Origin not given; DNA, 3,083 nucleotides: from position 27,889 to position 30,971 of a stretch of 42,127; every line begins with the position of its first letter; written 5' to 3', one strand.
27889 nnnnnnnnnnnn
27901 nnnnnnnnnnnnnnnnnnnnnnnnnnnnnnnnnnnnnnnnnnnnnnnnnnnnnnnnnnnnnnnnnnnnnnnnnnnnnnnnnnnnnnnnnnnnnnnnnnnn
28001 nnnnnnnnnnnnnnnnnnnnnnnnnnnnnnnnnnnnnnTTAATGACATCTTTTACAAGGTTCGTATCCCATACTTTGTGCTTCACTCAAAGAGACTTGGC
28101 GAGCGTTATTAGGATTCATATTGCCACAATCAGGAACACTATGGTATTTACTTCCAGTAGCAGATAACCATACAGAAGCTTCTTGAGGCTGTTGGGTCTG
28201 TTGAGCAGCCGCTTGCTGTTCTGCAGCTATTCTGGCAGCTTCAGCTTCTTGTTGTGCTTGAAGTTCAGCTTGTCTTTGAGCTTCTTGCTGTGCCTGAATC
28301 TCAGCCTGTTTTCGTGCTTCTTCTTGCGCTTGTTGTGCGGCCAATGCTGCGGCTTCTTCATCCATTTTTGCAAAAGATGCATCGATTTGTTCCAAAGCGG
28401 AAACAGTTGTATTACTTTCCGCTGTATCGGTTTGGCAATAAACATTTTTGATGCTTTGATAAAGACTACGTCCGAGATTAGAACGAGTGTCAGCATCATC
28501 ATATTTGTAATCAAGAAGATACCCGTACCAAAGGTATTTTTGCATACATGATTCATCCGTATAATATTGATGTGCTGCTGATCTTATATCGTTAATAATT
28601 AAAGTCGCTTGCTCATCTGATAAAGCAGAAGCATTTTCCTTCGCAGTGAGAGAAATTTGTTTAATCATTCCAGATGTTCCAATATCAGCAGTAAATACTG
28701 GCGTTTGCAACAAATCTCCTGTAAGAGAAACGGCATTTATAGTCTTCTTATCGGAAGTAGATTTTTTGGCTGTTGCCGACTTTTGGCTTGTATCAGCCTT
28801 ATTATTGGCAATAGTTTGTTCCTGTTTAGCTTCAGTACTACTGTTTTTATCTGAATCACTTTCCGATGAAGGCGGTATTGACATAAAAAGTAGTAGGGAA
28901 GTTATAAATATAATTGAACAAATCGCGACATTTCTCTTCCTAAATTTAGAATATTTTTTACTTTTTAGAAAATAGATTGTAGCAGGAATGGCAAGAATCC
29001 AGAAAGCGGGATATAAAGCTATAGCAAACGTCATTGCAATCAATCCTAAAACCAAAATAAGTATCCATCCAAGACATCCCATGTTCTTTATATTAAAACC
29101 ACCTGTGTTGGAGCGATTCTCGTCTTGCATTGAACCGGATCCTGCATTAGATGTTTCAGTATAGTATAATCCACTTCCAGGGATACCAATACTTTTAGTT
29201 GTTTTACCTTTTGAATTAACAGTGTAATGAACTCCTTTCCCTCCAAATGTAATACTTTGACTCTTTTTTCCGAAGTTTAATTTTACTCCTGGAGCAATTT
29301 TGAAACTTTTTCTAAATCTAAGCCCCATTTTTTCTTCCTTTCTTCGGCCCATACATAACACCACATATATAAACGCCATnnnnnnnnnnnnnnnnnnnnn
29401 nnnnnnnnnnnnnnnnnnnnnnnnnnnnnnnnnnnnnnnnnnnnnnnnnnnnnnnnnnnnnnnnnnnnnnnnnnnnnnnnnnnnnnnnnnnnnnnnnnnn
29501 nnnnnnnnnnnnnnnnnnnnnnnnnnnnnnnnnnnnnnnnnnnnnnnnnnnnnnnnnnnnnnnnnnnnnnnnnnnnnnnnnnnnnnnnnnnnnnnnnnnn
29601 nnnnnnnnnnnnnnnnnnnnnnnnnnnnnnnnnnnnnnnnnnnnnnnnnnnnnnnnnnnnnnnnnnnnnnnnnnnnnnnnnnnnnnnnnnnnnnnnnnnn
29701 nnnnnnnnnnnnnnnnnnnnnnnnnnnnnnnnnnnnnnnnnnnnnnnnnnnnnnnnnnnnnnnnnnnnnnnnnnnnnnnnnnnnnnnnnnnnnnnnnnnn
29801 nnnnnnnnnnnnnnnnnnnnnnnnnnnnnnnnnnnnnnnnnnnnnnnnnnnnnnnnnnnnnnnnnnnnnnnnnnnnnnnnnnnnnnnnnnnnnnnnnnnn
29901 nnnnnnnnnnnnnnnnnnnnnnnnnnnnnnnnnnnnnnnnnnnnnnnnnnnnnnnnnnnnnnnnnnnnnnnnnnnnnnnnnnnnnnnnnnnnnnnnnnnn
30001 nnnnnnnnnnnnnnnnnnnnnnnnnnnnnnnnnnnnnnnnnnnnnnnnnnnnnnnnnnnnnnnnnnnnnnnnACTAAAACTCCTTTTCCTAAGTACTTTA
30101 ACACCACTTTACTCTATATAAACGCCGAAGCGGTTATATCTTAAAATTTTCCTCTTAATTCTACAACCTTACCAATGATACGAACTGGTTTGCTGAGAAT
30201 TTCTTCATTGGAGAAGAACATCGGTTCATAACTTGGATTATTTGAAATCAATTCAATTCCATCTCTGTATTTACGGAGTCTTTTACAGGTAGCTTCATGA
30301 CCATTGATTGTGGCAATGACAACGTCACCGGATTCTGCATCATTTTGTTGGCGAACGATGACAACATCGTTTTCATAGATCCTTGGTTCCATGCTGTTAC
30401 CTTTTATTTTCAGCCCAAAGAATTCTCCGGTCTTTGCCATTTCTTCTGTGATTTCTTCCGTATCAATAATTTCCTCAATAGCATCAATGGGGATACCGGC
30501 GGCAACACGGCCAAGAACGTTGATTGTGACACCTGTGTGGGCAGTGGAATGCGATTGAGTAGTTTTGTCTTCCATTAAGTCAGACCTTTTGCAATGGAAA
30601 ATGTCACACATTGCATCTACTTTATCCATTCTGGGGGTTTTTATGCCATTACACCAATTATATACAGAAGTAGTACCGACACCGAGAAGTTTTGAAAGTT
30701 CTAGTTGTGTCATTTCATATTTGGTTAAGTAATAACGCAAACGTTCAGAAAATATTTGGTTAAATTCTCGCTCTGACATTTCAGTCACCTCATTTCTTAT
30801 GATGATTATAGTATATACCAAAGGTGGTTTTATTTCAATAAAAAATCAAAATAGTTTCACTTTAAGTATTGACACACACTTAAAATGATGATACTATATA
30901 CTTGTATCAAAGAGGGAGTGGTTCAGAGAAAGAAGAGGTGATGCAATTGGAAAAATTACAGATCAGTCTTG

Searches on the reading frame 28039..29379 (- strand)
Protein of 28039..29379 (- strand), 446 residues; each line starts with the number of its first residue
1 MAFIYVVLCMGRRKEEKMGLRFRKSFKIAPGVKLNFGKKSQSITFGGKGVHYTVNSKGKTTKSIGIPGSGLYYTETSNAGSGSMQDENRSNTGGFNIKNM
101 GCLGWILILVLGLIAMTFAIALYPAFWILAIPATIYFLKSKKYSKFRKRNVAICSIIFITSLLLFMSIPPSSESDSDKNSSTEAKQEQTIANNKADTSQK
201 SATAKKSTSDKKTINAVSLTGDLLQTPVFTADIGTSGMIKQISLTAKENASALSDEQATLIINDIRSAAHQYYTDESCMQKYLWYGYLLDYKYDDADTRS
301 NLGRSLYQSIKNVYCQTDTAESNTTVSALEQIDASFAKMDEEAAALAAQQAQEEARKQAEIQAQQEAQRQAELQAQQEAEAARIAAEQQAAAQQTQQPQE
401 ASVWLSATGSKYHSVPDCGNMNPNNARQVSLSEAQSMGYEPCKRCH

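Call 22: search_protein_families(library=phrogs, proteins=[window:28039-29379:-], max_evalue=0.001)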
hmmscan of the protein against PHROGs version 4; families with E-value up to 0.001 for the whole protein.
window:28039-29379:- (446 aa): 11 families
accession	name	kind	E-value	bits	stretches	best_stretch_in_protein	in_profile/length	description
phrog_38135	-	unknown function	5.4e-19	69.3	1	18-89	1-72/441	-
phrog_7974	-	unknown function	4.4e-16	60.2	1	18-86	1-69/213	-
phrog_8279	-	unknown function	2e-15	58.2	1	18-132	1-109/133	-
phrog_18347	-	unknown function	4.2e-13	50.2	1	18-88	1-72/397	-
phrog_14556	-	unknown function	4.7e-13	49.7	1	377-445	397-449/451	-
phrog_17982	-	unknown function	4.1e-12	46.7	1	18-82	1-64/390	-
phrog_27590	-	unknown function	4.2e-11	44.3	1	18-96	1-76/148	-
phrog_9336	-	unknown function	1.4e-08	35.7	1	18-96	1-78/198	-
phrog_28047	-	unknown function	1.9e-07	32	1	18-73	1-55/177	-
phrog_25932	-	unknown function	0.00015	22.5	1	127-213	9-91/219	-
phrog_1376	-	unknown function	0.00061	20.1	1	321-397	168-251/362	-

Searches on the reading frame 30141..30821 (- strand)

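Call 22: search_protein_families(library=phrogs, proteins=[window:30141-30821:-], max_evalue=0.001)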
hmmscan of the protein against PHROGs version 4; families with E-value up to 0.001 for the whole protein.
window:30141-30821:- (226 aa): 10 families
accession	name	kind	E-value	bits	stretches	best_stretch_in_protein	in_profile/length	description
phrog_4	-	transcription regulation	1.1e-40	140.8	1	13-221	114-334/400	transcriptional repressor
phrog_6201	-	transcription regulation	4.4e-17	63.1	1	129-220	23-112/121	CI-like repressor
phrog_811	-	DNA, RNA and nucleotide metabolism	1.8e-15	57.7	1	102-206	15-119/140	UmuD-like protein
phrog_8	-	transcription regulation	3.3e-15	57.4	1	10-140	66-169/346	transcriptional regulator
phrog_2967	-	transcription regulation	9.1e-15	55.8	1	15-90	2-77/225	transcriptional regulator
phrog_8558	-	unknown function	5.2e-12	47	1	133-223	19-108/114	-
phrog_3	-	transcription regulation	4.7e-11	44.1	1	15-131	80-188/430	transcriptional repressor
phrog_2328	-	transcription regulation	1.3e-07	32.4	1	20-88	11-80/128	transcriptional repressor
phrog_4779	-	transcription regulation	7.8e-07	30.5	1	25-78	4-59/98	transcriptional regulator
phrog_2439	-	transcription regulation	0.00027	20.9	0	22-89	6-73/367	transcriptional regulator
